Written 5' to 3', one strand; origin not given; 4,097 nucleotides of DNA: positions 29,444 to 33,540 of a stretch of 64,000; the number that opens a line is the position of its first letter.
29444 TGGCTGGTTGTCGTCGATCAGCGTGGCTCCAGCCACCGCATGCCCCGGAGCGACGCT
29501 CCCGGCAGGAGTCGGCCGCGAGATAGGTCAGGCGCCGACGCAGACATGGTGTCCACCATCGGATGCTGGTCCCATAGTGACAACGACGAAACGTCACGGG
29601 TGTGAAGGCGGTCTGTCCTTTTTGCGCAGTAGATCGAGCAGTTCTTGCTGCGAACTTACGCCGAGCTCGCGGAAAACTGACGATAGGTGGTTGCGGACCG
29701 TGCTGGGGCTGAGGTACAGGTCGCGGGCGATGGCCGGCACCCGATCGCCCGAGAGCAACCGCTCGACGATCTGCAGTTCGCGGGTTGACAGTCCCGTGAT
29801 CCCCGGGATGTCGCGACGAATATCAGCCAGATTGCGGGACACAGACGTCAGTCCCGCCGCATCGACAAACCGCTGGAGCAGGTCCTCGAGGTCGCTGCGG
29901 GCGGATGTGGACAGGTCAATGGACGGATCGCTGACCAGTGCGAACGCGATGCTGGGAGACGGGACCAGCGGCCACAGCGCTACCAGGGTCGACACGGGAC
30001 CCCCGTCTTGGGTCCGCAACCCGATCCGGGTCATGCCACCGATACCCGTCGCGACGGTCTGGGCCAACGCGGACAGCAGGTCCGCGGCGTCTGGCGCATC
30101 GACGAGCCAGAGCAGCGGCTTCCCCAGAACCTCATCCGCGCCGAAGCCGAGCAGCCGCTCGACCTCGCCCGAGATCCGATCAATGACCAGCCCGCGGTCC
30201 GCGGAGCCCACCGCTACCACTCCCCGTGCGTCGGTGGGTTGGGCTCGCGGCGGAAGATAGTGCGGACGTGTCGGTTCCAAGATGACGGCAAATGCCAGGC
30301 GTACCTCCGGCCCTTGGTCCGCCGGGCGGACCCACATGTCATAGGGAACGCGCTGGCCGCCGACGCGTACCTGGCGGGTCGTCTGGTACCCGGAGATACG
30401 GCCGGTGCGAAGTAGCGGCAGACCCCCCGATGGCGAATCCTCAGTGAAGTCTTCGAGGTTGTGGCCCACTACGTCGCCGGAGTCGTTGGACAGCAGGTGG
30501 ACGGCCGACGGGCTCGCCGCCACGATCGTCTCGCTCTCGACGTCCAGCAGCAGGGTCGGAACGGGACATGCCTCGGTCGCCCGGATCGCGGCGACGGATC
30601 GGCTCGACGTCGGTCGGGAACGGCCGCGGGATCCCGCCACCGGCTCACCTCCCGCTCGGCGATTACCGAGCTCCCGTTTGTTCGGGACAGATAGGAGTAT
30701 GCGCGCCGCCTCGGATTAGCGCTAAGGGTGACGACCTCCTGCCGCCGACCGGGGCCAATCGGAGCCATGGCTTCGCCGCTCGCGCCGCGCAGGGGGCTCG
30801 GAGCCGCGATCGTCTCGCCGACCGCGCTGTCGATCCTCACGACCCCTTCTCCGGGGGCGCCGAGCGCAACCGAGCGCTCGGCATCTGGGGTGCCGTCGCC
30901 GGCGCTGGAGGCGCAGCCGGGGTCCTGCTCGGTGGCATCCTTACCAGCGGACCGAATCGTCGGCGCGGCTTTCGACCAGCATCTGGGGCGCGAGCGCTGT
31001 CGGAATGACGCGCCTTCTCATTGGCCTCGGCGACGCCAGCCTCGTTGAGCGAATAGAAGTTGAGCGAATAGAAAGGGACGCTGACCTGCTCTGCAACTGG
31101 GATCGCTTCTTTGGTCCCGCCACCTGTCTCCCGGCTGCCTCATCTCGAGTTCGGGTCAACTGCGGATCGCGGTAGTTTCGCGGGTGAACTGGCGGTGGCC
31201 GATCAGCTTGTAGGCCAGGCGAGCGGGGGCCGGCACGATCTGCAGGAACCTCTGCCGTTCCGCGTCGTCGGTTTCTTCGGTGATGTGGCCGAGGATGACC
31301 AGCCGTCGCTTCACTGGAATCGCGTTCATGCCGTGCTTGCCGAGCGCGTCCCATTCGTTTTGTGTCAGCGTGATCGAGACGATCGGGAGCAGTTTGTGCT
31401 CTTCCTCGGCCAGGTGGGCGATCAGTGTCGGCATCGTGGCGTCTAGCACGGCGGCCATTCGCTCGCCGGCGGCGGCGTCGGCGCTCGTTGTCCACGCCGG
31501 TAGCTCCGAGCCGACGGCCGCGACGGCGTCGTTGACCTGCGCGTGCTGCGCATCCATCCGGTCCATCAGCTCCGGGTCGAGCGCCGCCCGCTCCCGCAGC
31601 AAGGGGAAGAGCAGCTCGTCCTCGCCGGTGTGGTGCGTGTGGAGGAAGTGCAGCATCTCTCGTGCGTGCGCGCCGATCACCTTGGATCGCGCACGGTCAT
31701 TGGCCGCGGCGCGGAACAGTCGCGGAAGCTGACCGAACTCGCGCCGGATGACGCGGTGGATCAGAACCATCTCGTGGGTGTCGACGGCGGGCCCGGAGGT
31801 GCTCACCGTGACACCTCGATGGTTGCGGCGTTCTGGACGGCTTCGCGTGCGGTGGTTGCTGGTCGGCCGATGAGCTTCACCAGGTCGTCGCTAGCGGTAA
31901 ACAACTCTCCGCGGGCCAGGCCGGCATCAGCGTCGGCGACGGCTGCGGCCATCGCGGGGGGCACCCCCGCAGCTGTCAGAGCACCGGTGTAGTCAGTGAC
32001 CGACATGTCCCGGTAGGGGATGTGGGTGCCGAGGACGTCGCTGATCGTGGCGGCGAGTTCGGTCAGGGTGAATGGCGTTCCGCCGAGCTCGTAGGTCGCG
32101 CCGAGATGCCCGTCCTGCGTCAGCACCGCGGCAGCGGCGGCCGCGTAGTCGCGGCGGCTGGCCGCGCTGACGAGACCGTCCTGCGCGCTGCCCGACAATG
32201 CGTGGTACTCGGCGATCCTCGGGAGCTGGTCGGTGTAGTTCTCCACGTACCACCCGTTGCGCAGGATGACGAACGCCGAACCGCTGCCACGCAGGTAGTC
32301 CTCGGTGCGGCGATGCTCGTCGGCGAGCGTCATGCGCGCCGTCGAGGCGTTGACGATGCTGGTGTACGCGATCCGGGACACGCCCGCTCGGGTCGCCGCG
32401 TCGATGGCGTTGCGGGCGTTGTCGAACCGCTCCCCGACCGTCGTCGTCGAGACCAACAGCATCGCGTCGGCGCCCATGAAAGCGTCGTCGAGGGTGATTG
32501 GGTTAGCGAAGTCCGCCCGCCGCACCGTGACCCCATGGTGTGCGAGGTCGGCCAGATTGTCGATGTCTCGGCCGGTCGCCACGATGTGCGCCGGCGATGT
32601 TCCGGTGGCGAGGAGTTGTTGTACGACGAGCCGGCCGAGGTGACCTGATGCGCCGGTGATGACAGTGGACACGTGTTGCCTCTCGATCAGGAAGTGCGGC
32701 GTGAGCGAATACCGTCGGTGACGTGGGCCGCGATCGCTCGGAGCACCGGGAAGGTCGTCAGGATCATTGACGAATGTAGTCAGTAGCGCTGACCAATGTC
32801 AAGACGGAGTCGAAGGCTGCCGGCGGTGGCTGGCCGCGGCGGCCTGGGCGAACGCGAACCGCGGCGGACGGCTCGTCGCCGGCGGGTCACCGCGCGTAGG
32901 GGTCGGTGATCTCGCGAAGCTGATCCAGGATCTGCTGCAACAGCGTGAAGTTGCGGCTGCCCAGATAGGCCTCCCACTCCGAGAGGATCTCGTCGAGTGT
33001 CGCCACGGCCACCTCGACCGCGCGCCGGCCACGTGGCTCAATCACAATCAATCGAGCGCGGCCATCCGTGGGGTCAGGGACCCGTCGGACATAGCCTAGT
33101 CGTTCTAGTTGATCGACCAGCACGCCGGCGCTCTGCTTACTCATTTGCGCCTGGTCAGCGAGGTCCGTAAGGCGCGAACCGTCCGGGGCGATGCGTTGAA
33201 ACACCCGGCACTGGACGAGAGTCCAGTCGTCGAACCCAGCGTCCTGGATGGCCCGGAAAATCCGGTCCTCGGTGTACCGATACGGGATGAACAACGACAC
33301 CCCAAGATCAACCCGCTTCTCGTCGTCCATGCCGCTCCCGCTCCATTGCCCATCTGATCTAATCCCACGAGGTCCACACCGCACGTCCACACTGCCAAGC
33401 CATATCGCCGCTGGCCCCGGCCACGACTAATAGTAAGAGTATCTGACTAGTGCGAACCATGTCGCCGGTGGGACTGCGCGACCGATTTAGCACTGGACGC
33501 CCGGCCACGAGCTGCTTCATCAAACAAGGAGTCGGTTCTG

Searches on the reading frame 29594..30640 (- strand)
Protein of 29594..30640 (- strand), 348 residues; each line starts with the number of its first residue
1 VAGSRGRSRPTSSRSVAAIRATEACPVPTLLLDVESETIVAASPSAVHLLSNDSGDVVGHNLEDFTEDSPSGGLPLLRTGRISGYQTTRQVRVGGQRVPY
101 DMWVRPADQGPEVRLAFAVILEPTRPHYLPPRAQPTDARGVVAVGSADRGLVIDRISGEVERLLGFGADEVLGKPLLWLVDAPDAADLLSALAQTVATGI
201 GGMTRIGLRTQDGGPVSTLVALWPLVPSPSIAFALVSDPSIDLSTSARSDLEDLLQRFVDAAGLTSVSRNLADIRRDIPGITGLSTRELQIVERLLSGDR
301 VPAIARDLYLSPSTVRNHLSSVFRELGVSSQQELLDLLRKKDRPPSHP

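Call 54: search_protein_families(library=pfam, proteins=[window:29594-30640:-], max_evalue=0.01)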
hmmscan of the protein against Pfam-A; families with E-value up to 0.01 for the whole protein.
window:29594-30640:- (348 aa): 4 families
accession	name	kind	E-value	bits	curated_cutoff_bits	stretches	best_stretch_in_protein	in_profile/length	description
PF00196.25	GerE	-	1.4e-11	44.3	23.5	1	284-336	3-55/57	Bacterial regulatory proteins, luxR family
PF13426.13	PAS_9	-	7.5e-10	39.4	27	2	147-222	8-81/103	PAS domain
PF00989.32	PAS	-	1.3e-07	32.1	22.6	1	156-220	26-91/113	PAS fold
PF08448.16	PAS_4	-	0.0018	18.9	23.1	0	143-199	7-63/110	PAS fold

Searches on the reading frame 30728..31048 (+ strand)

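Call 54: search_protein_families(library=pfam, proteins=[window:30728-31048:+], max_evalue=0.01)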
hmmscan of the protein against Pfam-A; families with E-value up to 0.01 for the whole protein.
window:30728-31048:+ (106 aa): 0 families

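Call 75: search_protein_families(library=phrogs, proteins=[window:30728-31048:+], max_evalue=0.001)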
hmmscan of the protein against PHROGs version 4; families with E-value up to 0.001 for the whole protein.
window:30728-31048:+ (106 aa): 1 family
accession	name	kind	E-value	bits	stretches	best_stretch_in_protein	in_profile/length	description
phrog_21962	-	tail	0.00012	22.4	1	26-86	18-75/321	tail protein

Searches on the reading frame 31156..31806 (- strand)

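Call 54: search_protein_families(library=pfam, proteins=[window:31156-31806:-], max_evalue=0.01)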
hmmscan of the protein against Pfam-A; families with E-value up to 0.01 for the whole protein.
window:31156-31806:- (216 aa): 1 family
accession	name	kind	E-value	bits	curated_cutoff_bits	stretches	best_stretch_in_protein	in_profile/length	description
PF01814.28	Hemerythrin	-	1.7e-14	54.8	25.3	1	10-142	3-126/127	Hemerythrin HHE cation binding domain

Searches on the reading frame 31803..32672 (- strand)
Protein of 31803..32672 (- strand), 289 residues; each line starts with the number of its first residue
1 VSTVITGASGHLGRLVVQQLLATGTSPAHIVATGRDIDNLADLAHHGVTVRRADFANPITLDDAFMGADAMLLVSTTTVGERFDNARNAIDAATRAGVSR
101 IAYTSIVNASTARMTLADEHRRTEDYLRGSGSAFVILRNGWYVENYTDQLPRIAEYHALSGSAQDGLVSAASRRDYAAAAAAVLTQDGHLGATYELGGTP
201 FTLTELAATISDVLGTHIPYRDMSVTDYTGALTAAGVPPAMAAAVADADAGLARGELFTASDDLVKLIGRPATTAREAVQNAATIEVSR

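Call 54: search_protein_families(library=pfam, proteins=[window:31803-32672:-], max_evalue=0.01)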
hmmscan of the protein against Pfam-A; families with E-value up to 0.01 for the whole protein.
window:31803-32672:- (289 aa): 5 families
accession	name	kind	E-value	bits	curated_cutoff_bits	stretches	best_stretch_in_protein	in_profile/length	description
PF13460.12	NAD_binding_10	-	2e-21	77.1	27.2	1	7-186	1-183/184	NAD(P)H-binding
PF05368.20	NmrA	-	3.6e-15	56.8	27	1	4-224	6-244/298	NmrA-like family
PF01073.25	3Beta_HSD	-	5.5e-06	26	22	1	4-112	1-122/280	3-beta hydroxysteroid dehydrogenase/isomerase family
PF01370.27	Epimerase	-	0.00096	19.1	20.9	1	4-94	2-92/240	NAD dependent epimerase/dehydratase family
PF08659.16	KR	-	0.0077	16.6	22.6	1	3-51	3-56/180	KR domain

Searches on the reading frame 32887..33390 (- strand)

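Call 54: search_protein_families(library=pfam, proteins=[window:32887-33390:-], max_evalue=0.01)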
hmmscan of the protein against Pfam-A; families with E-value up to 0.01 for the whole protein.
window:32887-33390:- (167 aa): 3 families
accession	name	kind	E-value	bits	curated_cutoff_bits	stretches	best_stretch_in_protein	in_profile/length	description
PF12802.13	MarR_2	-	1.9e-10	41.1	27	1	57-112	4-61/61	MarR family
PF01047.28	MarR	-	2.9e-07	30.7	24.6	1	73-111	19-57/59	MarR family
PF09339.16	HTH_IclR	-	0.00035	20.7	22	1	69-105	16-52/52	IclR helix-turn-helix domain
